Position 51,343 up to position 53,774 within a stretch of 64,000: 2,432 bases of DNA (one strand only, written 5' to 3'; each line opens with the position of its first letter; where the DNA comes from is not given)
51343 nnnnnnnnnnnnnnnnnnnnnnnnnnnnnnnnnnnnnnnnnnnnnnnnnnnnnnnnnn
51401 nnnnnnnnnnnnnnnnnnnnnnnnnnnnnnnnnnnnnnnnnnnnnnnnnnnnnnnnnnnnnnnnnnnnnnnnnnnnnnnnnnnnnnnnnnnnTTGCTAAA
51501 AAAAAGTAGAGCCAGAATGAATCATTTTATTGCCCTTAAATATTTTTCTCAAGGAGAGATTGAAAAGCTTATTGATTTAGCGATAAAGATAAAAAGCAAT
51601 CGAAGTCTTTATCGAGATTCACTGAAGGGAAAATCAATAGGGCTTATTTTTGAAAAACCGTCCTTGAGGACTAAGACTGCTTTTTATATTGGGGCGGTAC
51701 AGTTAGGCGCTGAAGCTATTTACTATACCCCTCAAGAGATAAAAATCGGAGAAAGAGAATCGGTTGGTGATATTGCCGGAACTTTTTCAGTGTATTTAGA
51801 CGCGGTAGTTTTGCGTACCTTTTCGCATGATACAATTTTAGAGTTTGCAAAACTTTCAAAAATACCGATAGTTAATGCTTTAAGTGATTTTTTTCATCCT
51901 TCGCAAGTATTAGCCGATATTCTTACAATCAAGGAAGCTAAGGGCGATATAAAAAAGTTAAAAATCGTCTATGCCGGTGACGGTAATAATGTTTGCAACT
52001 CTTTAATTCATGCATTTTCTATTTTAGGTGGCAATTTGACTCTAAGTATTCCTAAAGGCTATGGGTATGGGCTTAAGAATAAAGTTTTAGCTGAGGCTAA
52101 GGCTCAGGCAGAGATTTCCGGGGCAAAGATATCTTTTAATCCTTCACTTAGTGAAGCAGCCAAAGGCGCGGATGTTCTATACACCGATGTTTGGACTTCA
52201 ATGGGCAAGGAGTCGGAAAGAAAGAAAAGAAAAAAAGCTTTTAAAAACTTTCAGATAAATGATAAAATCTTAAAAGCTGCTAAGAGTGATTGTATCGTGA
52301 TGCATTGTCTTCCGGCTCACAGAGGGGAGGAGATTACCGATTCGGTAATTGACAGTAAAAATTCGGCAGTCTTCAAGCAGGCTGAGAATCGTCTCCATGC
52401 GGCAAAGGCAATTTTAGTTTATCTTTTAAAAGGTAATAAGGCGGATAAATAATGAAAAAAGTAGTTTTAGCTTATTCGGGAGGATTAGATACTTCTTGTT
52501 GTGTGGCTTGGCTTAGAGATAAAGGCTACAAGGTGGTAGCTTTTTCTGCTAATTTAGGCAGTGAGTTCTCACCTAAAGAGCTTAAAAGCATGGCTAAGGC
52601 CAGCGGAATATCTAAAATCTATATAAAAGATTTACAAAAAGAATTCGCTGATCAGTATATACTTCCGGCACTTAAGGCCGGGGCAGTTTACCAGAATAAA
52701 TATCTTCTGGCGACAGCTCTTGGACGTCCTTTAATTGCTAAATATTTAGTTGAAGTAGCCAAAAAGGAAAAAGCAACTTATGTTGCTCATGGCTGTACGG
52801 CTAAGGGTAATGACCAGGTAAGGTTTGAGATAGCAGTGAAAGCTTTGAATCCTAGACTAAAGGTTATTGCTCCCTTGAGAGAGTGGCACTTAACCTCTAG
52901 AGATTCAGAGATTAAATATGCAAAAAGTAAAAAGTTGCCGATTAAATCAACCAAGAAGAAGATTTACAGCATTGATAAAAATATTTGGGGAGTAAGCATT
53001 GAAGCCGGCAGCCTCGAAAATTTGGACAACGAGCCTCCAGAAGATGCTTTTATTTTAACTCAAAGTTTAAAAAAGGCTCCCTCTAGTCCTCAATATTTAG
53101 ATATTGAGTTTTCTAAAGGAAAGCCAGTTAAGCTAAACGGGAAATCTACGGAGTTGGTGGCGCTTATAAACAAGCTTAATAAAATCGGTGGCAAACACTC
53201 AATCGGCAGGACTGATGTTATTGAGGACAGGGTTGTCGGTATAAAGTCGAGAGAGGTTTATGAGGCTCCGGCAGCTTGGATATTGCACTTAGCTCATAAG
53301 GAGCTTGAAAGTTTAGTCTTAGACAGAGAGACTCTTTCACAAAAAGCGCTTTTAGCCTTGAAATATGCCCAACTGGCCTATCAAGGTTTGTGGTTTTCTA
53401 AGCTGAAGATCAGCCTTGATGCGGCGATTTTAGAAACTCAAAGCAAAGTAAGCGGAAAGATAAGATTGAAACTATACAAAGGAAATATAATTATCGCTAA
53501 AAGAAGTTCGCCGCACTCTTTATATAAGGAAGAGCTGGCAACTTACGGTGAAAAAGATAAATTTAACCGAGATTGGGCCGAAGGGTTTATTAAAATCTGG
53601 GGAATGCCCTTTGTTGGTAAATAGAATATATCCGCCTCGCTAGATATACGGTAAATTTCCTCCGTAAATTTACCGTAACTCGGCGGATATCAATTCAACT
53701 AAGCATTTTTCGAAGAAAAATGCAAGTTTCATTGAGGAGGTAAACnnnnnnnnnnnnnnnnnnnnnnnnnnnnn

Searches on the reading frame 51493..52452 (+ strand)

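Call 11: search_protein_families(library=ncbifam, proteins=[window:51493-52452:+])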
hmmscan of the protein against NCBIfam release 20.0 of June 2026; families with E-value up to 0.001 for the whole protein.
window:51493-52452:+ (319 aa): 16 families
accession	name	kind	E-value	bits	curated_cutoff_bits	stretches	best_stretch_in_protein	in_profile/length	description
NF001986.0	PRK00779.1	subfamily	5e-113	377.3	306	1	8-313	4-305/307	ornithine carbamoyltransferase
TIGR00658.1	orni_carb_tr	equivalog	7.2e-108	360.4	280.85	1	11-312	2-303/304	ornithine carbamoyltransferase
NF011380.0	PRK14805.1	equivalog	4.7e-98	328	421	1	9-313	1-301/302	ornithine carbamoyltransferase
TIGR04384.1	putr_carbamoyl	exception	1.1e-83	281.1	500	1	11-315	1-310/330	putrescine carbamoyltransferase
NF003286.0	PRK04284.1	subfamily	2.5e-72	243.8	515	1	8-310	5-328/332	ornithine carbamoyltransferase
NF009213.0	PRK12562.1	subfamily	2.1e-56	191.7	559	1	9-311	6-331/334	ornithine carbamoyltransferase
NF011379.0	PRK14804.1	equivalog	1.5e-53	182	373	1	5-313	2-310/311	ornithine carbamoyltransferase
NF002470.0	PRK01713.1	equivalog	1.1e-51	176.3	545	1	10-277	8-279/334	ornithine carbamoyltransferase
NF003384.0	PRK04523.1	equivalog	1.5e-49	168.9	288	1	9-313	3-334/336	N-acetylornithine carbamoyltransferase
NF002032.1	PRK00856.1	equivalog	9.7e-43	146.4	263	1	10-311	1-296/297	aspartate carbamoyltransferase catalytic subunit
TIGR00670.1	asp_carb_tr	equivalog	1.8e-40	138.9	236.95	1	10-312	1-303/304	aspartate carbamoyltransferase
NF006046.0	PRK08192.1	equivalog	1.1e-21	77.5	512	1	10-312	7-317/339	aspartate carbamoyltransferase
NF008853.0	PRK11891.1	equivalog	2.5e-20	72.5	560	1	10-312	89-398/430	aspartate carbamoyltransferase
NF010387.0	PRK13814.1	equivalog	1.9e-19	69.7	660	1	11-311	7-302/310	aspartate carbamoyltransferase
NF005538.0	PRK07200.1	equivalog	3.2e-15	56.1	453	1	125-243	155-281/396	knotted carbamoyltransferase YgeW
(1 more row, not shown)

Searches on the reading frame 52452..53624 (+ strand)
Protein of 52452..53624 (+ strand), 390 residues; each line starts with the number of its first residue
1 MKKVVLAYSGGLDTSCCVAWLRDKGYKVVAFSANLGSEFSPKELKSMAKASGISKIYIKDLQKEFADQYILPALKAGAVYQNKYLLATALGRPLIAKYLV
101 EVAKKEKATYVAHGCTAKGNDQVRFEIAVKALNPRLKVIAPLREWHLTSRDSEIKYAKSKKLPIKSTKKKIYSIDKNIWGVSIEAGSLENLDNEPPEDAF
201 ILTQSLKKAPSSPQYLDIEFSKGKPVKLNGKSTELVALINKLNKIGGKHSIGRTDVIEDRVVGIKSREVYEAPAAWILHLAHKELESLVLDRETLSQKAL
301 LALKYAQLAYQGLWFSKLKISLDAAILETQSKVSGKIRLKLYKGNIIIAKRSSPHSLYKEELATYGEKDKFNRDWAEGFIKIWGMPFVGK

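Call 11: search_protein_families(library=ncbifam, proteins=[window:52452-53624:+])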
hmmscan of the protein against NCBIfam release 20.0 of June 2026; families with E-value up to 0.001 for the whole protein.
window:52452-53624:+ (390 aa): 8 families
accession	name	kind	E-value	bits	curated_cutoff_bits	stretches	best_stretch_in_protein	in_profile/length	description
NF001770.0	PRK00509.1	equivalog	1.6e-165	551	334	1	1-386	4-390/401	argininosuccinate synthase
TIGR00032.1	argG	equivalog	1.2e-146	489.1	268.2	1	3-386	1-385/394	argininosuccinate synthase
NF010392.0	PRK13820.1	equivalog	4.6e-126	421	512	1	1-385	2-383/395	argininosuccinate synthase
NF003385.0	PRK04527.1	equivalog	1.1e-76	258.1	603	1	2-385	4-387/401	argininosuccinate synthase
NF038212.1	argG_rel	exception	4e-61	207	425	1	2-358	15-368/381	argininosuccinate synthase-related protein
NF003779.0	PRK05370.1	equivalog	7.5e-54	183.2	657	1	2-361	12-385/448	argininosuccinate synthase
NF011258.0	PRK14664.1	equivalog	0.00012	21.3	680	1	2-118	6-119/362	tRNA 2-thiouridine(34) synthase MnmA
TIGR00364.1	TIGR00364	equivalog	0.00079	19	150.3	0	5-69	2-65/201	7-cyano-7-deazaguanine synthase QueC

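Call 13: find_encoding_contigs(protein=window:52452-53624:+, flank=3000, max_places=10)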
Protein window:52452-53624:+ (390 aa): 1 contig read that carries it; 1 place shown.
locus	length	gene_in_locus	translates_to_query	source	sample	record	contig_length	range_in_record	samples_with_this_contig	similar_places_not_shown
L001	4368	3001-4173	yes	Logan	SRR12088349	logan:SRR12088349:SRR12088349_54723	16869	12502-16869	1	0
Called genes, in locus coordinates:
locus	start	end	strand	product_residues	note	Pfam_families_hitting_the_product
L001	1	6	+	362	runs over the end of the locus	PF01960:ArgJ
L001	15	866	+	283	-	PF00696:AA_kinase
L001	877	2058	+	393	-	PF00202:Aminotran_3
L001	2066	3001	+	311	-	PF02729:OTCace_N, PF00185:OTCace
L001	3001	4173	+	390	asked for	PF00764:Arginosuc_synth, PF20979:Arginosuc_syn_C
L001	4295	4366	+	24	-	?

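Call 14: find_homologous_proteins(query=window:52452-53621:+, max_evalue=1e-100)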
Query window:52452-53621:+ (390 aa): 7821 proteins with E <= 1e-100 among 8000 candidates; the best 120 are listed.
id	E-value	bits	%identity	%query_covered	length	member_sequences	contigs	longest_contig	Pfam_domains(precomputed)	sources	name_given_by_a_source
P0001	9.8e-252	852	100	100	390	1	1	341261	PF00764.26,PF20979.3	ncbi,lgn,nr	ncbi:MAG: argininosuccinate synthase [Candidatus Omnitrophica bacterium]|nr:argininosuccinate syntha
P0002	4.3e-227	771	89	100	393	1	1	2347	PF00764.26,PF20979.3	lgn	-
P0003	8.4e-213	724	84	98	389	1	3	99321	PF00764.26,PF20979.3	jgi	-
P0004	6.1e-209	712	82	100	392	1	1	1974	PF00764.26,PF20979.3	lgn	-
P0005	3.9e-207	706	83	98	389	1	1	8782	PF00764.26,PF20979.3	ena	-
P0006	5.5e-207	705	82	98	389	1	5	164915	PF00764.26,PF20979.3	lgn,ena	-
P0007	8.0e-206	701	82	98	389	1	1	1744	PF00764.26,PF20979.3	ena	-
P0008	9.2e-206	701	80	99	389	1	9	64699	PF06508.20,PF00764.26,PF20979.3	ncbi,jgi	-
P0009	2.2e-197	674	78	99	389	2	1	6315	PF00764.26,PF20979.3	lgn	-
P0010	2.4e-197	673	75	100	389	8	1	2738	PF00764.26,PF20979.3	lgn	-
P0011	1.8e-196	671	75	100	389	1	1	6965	PF00764.26,PF20979.3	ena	-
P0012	1.9e-195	667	75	100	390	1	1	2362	PF00764.26,PF20979.3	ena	-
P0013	8.4e-195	665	77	99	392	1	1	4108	PF00764.26,PF20979.3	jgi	-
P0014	1.8e-194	664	77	99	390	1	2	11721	PF00764.26,PF20979.3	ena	-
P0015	1.9e-194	664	78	99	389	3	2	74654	PF00764.26,PF20979.3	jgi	-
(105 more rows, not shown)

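Call 15: find_related_loci(query=window:52452-53621:+, collection=metagenome_contigs, flank=3000)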
Query window:52452-53621:+ (390 aa) in metagenome_contigs; peptide patterns used: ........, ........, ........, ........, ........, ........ (x = any residue, [..] = any of these).
234 stretches matched a pattern; 148 encode a relative of the query (tblastn E <= 1e-3); the best 80 are kept; 80 distinct loci.
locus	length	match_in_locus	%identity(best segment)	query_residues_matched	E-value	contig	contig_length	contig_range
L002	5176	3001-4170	73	1-390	0e+0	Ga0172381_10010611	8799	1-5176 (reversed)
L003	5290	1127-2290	75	1-388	0e+0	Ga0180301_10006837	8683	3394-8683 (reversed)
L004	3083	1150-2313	73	2-389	0e+0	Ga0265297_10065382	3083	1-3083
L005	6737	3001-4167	74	2-390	0e+0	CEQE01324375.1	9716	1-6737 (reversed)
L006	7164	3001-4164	74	1-388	0e+0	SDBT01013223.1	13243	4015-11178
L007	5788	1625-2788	74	2-389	0e+0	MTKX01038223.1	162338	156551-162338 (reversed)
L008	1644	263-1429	72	1-389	0e+0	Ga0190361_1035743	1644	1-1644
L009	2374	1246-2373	76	1-376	0e+0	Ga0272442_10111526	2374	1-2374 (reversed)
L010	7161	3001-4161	72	1-388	0e+0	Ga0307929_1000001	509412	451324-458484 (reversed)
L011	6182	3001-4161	71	2-388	0e+0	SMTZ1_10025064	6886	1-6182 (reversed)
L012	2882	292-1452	70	1-387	0e+0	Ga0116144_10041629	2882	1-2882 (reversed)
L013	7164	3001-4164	66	1-388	0e+0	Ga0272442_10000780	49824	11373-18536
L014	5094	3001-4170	67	1-390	0e+0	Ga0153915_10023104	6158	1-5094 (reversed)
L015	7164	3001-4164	68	1-388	7e-180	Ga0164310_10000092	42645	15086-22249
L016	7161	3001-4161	70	1-387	8e-180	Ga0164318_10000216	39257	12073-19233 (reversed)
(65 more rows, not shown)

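Call 16: find_encoding_contigs(protein=P0002, flank=3000, max_places=3)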
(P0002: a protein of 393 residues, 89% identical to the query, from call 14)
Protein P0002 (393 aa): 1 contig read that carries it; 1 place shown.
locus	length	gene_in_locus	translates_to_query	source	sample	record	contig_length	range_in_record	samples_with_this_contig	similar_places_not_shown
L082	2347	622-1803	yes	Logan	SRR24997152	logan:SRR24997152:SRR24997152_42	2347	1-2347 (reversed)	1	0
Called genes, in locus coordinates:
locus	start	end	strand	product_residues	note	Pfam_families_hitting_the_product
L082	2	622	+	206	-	?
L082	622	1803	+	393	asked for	PF00764:Arginosuc_synth, PF20979:Arginosuc_syn_C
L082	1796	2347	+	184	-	?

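Call 18: find_encoding_contigs(protein=P0003, flank=3000, max_places=3)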
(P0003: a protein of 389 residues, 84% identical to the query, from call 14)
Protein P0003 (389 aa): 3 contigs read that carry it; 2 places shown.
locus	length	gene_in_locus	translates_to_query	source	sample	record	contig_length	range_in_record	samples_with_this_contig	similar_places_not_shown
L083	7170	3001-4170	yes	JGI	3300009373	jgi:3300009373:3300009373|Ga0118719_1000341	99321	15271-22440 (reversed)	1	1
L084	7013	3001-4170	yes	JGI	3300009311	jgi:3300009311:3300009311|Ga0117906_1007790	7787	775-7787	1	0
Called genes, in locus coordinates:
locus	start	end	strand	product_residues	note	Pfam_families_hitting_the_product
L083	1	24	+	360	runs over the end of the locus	PF01960:ArgJ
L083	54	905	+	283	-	PF00696:AA_kinase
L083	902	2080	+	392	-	PF00202:Aminotran_3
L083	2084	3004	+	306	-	PF02729:OTCace_N, PF00185:OTCace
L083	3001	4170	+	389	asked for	PF00764:Arginosuc_synth, PF20979:Arginosuc_syn_C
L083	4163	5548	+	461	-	PF00206:Lyase_1, PF14698:ASL_C2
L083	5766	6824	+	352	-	PF02784:Orn_Arg_deC_N, PF01168:Ala_racemase_N (weak), PF00278:Orn_DAP_Arg_deC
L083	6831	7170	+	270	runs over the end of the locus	PF01678:DAP_epimerase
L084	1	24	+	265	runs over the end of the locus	?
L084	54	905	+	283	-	PF00696:AA_kinase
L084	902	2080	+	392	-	PF00202:Aminotran_3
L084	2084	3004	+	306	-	PF02729:OTCace_N, PF00185:OTCace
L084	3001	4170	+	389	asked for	PF00764:Arginosuc_synth, PF20979:Arginosuc_syn_C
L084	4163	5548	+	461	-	PF00206:Lyase_1, PF14698:ASL_C2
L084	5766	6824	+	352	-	PF02784:Orn_Arg_deC_N, PF01168:Ala_racemase_N (weak), PF00278:Orn_DAP_Arg_deC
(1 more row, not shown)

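Call 19: find_encoding_contigs(protein=P0006, flank=3000, max_places=3)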
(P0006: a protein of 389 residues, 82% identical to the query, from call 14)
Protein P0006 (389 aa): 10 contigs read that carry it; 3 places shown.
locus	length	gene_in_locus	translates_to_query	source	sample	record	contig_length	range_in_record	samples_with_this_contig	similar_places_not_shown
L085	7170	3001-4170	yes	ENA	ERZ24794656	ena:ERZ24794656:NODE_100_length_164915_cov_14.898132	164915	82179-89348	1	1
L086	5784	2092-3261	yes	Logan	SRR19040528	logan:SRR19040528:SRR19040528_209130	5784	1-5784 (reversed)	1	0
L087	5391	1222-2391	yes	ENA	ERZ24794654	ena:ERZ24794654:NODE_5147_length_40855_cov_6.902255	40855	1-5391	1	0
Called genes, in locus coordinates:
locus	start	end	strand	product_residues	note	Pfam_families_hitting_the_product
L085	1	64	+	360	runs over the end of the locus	PF01960:ArgJ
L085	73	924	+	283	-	PF00696:AA_kinase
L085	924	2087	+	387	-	PF00202:Aminotran_3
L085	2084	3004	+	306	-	PF02729:OTCace_N, PF00185:OTCace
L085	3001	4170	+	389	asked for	PF00764:Arginosuc_synth, PF20979:Arginosuc_syn_C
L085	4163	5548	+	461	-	PF00206:Lyase_1, PF14698:ASL_C2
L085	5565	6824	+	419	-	PF00278:Orn_DAP_Arg_deC, PF02784:Orn_Arg_deC_N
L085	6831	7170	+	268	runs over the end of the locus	PF01678:DAP_epimerase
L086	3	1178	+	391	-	?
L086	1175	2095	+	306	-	PF02729:OTCace_N, PF00185:OTCace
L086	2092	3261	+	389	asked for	PF00764:Arginosuc_synth, PF20979:Arginosuc_syn_C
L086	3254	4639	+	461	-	PF00206:Lyase_1, PF14698:ASL_C2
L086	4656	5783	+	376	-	?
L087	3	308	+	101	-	?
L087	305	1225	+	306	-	PF02729:OTCace_N, PF00185:OTCace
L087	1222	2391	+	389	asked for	PF00764:Arginosuc_synth, PF20979:Arginosuc_syn_C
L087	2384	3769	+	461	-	PF00206:Lyase_1, PF14698:ASL_C2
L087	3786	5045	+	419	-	PF00278:Orn_DAP_Arg_deC, PF02784:Orn_Arg_deC_N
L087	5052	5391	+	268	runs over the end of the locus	PF01678:DAP_epimerase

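Call 20: find_encoding_contigs(protein=P0008, flank=3000, max_places=3)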
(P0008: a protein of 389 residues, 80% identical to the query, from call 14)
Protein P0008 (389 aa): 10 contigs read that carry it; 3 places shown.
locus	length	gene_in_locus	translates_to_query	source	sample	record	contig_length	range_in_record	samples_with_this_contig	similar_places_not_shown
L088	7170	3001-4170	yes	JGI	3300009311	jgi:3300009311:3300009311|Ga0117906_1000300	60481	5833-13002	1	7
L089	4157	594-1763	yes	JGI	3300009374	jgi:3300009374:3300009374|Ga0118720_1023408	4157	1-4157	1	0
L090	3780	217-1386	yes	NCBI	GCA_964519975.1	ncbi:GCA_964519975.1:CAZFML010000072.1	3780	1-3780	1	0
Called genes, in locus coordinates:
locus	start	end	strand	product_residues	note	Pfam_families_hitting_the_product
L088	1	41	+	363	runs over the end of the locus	PF01960:ArgJ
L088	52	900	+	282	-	PF00696:AA_kinase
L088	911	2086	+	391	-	PF00202:Aminotran_3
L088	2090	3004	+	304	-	PF02729:OTCace_N, PF00185:OTCace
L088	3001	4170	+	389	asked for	PF00764:Arginosuc_synth, PF06508:QueC (faint), PF20979:Arginosuc_syn_C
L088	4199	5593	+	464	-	PF00206:Lyase_1, PF14698:ASL_C2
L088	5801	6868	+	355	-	PF02784:Orn_Arg_deC_N, PF00278:Orn_DAP_Arg_deC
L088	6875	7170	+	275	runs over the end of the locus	PF01678:DAP_epimerase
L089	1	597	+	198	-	?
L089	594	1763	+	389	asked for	PF00764:Arginosuc_synth, PF06508:QueC (faint), PF20979:Arginosuc_syn_C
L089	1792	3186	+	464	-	PF00206:Lyase_1, PF14698:ASL_C2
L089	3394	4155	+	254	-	?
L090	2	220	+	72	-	?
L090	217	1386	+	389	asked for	PF00764:Arginosuc_synth, PF06508:QueC (faint), PF20979:Arginosuc_syn_C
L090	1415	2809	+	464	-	PF00206:Lyase_1, PF14698:ASL_C2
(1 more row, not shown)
